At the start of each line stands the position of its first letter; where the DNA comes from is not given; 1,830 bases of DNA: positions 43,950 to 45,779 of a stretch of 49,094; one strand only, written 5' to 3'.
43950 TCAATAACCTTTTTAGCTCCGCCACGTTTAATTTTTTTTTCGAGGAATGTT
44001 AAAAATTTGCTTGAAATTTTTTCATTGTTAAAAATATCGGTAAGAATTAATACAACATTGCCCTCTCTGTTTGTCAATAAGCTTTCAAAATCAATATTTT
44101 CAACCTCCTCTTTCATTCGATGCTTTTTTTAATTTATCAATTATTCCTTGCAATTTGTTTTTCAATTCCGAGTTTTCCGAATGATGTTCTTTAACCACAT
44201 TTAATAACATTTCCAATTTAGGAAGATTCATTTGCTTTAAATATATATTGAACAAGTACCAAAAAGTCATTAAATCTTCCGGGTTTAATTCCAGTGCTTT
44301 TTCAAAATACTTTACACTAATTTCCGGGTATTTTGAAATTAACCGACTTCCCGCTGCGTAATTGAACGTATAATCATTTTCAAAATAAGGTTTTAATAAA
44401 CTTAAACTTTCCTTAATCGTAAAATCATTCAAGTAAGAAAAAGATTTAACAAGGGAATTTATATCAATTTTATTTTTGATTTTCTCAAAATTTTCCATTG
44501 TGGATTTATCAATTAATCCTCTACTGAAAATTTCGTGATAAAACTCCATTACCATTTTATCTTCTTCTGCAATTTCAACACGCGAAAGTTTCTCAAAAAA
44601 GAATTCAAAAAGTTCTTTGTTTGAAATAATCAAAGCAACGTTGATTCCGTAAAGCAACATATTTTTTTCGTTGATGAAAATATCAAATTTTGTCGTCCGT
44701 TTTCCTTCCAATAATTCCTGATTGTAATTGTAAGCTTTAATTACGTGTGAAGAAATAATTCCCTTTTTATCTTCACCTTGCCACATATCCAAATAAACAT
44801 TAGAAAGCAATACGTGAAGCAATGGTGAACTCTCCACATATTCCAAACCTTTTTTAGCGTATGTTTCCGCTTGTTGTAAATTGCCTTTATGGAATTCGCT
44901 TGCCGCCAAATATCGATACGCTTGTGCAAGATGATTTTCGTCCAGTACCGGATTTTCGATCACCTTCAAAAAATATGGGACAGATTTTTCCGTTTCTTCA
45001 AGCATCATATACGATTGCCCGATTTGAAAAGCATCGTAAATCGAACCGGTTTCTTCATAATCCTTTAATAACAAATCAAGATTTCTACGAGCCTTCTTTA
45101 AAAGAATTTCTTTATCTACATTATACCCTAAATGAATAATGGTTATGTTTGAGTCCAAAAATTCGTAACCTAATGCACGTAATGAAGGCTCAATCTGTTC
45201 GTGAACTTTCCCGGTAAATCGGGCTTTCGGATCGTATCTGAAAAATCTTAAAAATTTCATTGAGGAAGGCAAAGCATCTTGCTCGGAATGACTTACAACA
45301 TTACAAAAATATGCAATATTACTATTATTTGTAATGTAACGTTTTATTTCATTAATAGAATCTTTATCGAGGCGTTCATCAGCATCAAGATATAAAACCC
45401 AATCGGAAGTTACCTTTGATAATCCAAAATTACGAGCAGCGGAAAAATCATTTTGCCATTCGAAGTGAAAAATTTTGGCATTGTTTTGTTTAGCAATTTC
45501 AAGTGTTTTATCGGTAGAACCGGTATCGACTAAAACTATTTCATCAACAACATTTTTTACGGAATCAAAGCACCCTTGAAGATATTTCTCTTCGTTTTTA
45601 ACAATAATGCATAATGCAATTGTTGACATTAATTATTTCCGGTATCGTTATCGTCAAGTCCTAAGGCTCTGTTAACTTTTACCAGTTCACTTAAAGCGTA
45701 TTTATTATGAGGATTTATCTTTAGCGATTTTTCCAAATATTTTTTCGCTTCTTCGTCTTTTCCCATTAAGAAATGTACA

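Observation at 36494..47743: TPR-glycosyltransferase operon next to a Ser/Thr-rich T9SS cargo: candidate cytoplasmic protein-glycosylation system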

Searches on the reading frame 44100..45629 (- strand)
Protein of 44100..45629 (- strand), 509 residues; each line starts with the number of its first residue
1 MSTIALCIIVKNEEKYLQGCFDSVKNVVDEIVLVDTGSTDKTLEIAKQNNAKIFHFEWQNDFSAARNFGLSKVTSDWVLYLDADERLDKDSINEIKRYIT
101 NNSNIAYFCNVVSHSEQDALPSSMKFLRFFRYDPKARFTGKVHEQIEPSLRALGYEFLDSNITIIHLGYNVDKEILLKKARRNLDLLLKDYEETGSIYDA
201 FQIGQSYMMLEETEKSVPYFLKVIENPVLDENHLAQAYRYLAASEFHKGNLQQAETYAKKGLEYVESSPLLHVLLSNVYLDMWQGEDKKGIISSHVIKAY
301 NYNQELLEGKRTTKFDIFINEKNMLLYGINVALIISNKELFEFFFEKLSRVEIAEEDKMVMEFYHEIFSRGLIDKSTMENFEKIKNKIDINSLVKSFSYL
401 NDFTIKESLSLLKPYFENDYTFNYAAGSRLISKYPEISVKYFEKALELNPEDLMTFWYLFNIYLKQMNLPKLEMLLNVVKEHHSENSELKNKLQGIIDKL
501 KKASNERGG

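Call 5: search_protein_families(library=pfam, proteins=[window:44100-45629:-], max_evalue=0.01)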
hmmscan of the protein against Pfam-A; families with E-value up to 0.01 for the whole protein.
window:44100-45629:- (509 aa): 8 families
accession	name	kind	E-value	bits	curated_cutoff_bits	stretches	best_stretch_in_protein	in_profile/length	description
PF00535.33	Glycos_transf_2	-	6.9e-27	94.9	23.3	1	7-135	3-142/168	Glycosyl transferase family 2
PF07719.23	TPR_2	-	1.8e-08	34.3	27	0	235-264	1-30/34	Tetratricopeptide repeat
PF00515.34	TPR_1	-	1.9e-08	34.2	27.8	0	439-452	21-34/34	Tetratricopeptide repeat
PF13704.12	Glyco_tranf_2_4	-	6.4e-08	33.4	27.5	1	11-90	1-87/98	Glycosyl transferase family 2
PF10111.15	Glyco_tranf_2_2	-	3.3e-06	27.2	27.3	1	7-100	5-107/276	Glycosyltransferase like family 2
PF13181.12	TPR_8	-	5.6e-06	26.5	25.7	0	436-452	18-34/34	Tetratricopeptide repeat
PF13424.12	TPR_12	-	1.9e-05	25.2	30.1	1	202-264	8-74/77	Tetratricopeptide repeat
PF13428.12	TPR_14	-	0.0079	17.2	23.5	0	236-265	2-32/44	Tetratricopeptide repeat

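Call 6: search_protein_families(library=ncbifam, proteins=[window:44100-45629:-], max_evalue=0.01)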
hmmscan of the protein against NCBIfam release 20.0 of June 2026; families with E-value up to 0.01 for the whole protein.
window:44100-45629:- (509 aa): 16 families
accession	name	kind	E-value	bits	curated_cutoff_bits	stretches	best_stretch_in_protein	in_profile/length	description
TIGR04195.1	S_glycosyl_SunS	equivalog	3.9e-28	98.5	350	1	3-254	58-313/421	SunS family peptide S-glycosyltransferase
TIGR04283.1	glyco_like_mftF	equivalog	1.9e-11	44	182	1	7-109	4-108/221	TIGR04283 family arsenosugar biosynthesis glycosyltransferase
NF007482.0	PRK10073.1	equivalog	8.8e-10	38.1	423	1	4-94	8-105/334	glycosyltransferase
TIGR03111.1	glyc2_xrt_Gpos1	hypoth_equivalog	8.6e-07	28.1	363.95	1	3-131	50-188/439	TIGR03111 family XrtG-associated glycosyltransferase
TIGR02917.1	PEP_TPR_lipo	equivalog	1.5e-06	26.4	312.2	0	415-496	461-542/899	XrtA/PEP-CTERM system TPR-repeat protein PrsT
TIGR03965.1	mycofact_glyco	equivalog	2.2e-06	26.8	280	1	3-85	75-165/467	mycofactocin biosynthesis glycosyltransferase MftF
NF038302.1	EPS_HpsE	equivalog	5.8e-06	25.5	300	1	24-124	29-136/307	hormogonium polysaccharide biosynthesis glycosyltransferase HpsE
NF047683.1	TeichurnBiosyTuaG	equivalog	2.4e-05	24.1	400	1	11-108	15-120/252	teichuronic acid biosynthesis protein TuaG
NF010496.0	PRK13915.1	equivalog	2.4e-05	23.6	262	1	3-57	32-92/307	glucosyl-3-phosphoglycerate synthase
TIGR04182.1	glyco_TIGR04182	equivalog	2.8e-05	23.7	325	1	8-119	6-117/293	S-layer glycoprotein N-glycosyltransferase AglJ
NF041875.1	EPS_EpsD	equivalog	3e-05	23.6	370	1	30-121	32-126/325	exopolysaccharide biosynthesis glycosyltransferase EpsD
NF038299.1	EPS_HpsN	equivalog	5.6e-05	22.3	425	1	39-107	46-114/317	hormogonium polysaccharide biosynthesis glycosyltransferase HpsN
TIGR04440.1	glyco_TIGR04440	domain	0.00062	19.6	70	1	6-114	4-122/215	TIGR00180 family glycosyltransferase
NF041391.1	DPhHxTase_Halo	equivalog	0.0025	16.8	375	1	12-103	5-97/213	dolichyl-phosphate hexose transferase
TIGR03937.1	PgaC_IcaA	equivalog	0.0041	16.1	422.3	1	4-105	47-156/407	poly-beta-1,6-N-acetyl-D-glucosamine synthase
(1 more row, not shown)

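Call 10: search_solved_structures(query=window:44100-45629:-, max_evalue=0.01)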
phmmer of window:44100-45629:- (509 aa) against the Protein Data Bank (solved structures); distinct sequences matched with E-value up to 0.01: 18.
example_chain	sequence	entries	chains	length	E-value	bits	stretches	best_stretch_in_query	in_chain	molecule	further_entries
22ao_A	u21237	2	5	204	3.1e-33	118.7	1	4-192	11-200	GmaR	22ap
7msp_A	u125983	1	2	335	3.9e-26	95.4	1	3-243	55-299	SPbeta prophage-derived glycosyltransferase SunS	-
7msn_A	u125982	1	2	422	8.1e-26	94.3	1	3-243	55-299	SPbeta prophage-derived glycosyltransferase SunS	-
9qhb_A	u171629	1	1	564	6.2e-20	74.9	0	438-470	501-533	Engineered tetratricopeptide repeat protein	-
7msk_A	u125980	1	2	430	5.3e-16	61.9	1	5-194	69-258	Glyco_trans_2-like domain-containing protein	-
8bu0_A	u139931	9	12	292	3.3e-12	49.4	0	438-469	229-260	Consensus tetratricopeptide repeat protein | Crystal structure of an 8-repeat consensus TPR superhelix with Zinc. | Monomer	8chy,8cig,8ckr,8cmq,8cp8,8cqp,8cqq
9qhc_A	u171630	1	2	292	7.7e-12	48.2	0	438-472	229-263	Engineered tetratricopeptide repeat protein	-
5hea_A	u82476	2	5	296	3.7e-08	36.1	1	4-117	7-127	Putative glycosyltransferase (GalT1)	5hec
6p61_A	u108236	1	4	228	3.9e-07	32.7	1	3-110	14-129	Glycosyltransferase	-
7obi_A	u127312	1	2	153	1.1e-06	31.2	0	438-495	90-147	CTPR-rv4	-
2fo7_A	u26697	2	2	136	3.2e-06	29.7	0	436-467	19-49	SYNTHETIC CONSENSUS TPR PROTEIN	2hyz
8ch0_A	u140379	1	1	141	4.8e-06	29.1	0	435-467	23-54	Consensus tetratricopeptide repeat protein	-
1na0_A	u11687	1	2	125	0.00025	23.5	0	438-493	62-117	designed protein CTPR3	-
5tze_C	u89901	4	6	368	0.00026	23.3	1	10-102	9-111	Glycosyl transferase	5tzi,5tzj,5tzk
3kd7_A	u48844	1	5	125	0.00045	22.6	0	438-469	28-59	CTPR390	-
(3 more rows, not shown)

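Call 34: find_related_loci(query=window:44100-45629:-, collection=genome_contigs, flank=10000)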
Query window:44100-45629:- (509 aa) in genome_contigs; peptide patterns used: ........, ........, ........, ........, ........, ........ (x = any residue, [..] = any of these).
19 stretches matched a pattern, but none encodes a relative of the query by tblastn (E <= 1e-3).

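Call 54: find_related_loci(query=A5, collection=metagenome_contigs, flank=10000)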
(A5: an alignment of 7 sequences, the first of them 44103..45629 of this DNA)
Query A5 (509 aa) in metagenome_contigs; peptide patterns used: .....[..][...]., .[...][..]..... (x = any residue, [..] = any of these).
600 stretches matched a pattern (row limit reached: there are more); 475 encode a relative of the query (tblastn E <= 1e-3); the best 80 are kept; 80 distinct loci.
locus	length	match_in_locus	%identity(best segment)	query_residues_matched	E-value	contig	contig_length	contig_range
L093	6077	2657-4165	54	1-507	6e-167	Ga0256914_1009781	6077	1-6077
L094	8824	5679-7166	42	1-500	7e-125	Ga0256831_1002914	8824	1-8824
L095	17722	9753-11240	40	4-501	3e-99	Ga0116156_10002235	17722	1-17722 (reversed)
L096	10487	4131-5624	38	2-502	9e-97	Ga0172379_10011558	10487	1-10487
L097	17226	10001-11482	39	1-500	1e-94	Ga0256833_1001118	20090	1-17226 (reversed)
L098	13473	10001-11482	39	4-500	4e-94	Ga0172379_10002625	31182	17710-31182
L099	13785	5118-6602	36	1-501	5e-92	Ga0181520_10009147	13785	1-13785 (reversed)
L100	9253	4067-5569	36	1-500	7e-92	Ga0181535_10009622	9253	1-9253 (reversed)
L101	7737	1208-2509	39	1-436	9e-87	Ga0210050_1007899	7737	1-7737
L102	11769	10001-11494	35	4-500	9e-84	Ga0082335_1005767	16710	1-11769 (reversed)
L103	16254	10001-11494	36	1-501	2e-82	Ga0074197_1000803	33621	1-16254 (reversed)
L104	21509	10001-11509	34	1-502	4e-82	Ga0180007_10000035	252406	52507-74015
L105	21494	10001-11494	36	1-499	8e-82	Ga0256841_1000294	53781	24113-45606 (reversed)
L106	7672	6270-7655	35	4-472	4e-81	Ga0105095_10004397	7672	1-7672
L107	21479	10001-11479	37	1-501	9e-81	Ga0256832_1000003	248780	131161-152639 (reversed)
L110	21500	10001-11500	34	4-501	2e-78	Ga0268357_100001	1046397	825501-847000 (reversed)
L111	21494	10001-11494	32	4-503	1e-78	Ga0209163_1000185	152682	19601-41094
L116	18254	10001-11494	34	1-500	9e-76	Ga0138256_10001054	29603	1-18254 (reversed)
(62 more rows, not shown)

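Call 58: search_protein_families(library=pfam, proteins=[L099:6761-7567:+, L099:7649-7990:+, L099:7995-9905:+, L099:9895-10233:+, L099:10242-10511:+, L095:14568-15452:+, L095:15545-16339:+, L095:16514-17542:+, L110:17470-18363:+, L111:11630-12433:+], max_evalue=0.001)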
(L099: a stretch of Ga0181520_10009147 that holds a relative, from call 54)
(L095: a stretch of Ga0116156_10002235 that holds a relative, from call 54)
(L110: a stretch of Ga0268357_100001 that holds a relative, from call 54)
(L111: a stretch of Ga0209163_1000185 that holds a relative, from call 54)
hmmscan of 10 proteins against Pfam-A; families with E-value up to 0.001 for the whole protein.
L099:6761-7567:+ (269 aa): 2 families
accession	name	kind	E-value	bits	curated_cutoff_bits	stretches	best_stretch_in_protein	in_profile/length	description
PF00669.25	Flagellin_N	-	1.6e-18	67.6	26.6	1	8-138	4-137/139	Bacterial flagellin N-terminal helical region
PF00700.27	Flagellin_C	-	2.9e-09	37.5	23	1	186-268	4-86/86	Bacterial flagellin C-terminal helical region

L099:7649-7990:+ (114 aa): 1 family
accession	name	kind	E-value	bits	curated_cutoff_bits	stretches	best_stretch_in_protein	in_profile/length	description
PF02561.19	FliS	-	9.4e-06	26.3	26.7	0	17-106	4-112/115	Flagellar protein FliS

L099:7995-9905:+ (637 aa): 2 families
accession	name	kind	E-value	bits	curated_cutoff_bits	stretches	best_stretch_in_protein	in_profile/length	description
PF07195.17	FliD_C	-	3.1e-34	118.9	25.4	1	399-616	3-235/236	Flagellar hook-associated protein 2 C-terminus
PF02465.23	FliD_N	-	2.6e-17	63.7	24.8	1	50-147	4-97/97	Flagellar hook-associated protein 2 N-terminus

L099:9895-10233:+ (113 aa): 0 families

L099:10242-10511:+ (90 aa): 0 families

L095:14568-15452:+ (295 aa): 3 families
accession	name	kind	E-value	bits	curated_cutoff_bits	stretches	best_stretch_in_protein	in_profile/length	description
PF00892.27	EamA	-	4.4e-36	124.6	28.2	2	3-136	2-134/135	EamA-like transporter family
PF16913.11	PUNUT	-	2.8e-05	24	30.6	0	58-161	65-173/321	Purine nucleobase transmembrane transport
PF05653.20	Mg_trans_NIPA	-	8.8e-05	22.2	26.2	1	67-141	51-126/295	Magnesium transporter NIPA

L095:15545-16339:+ (265 aa): 0 families

L095:16514-17542:+ (343 aa): 2 families
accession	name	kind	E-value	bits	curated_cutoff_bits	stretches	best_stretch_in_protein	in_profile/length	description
PF04023.20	FeoA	-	1.5e-23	83.1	23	2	262-334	2-73/74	FeoA domain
PF02742.21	Fe_dep_repr_C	-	1.6e-20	73.3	27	1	99-167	1-69/70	Iron dependent repressor, metal binding and dimerisation domain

L110:17470-18363:+ (298 aa): 2 families
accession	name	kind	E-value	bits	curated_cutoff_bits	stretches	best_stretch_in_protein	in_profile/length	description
PF00669.25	Flagellin_N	-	1.2e-19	71.1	26.6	1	6-137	1-135/139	Bacterial flagellin N-terminal helical region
PF00700.27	Flagellin_C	-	8.4e-15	55.3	23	1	221-297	10-86/86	Bacterial flagellin C-terminal helical region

L111:11630-12433:+ (268 aa): 2 families
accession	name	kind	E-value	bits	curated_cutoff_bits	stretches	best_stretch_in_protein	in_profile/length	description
PF00669.25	Flagellin_N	-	4.8e-18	66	26.6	1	6-139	1-137/139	Bacterial flagellin N-terminal helical region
PF00700.27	Flagellin_C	-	5.8e-13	49.4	23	1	185-267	4-86/86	Bacterial flagellin C-terminal helical region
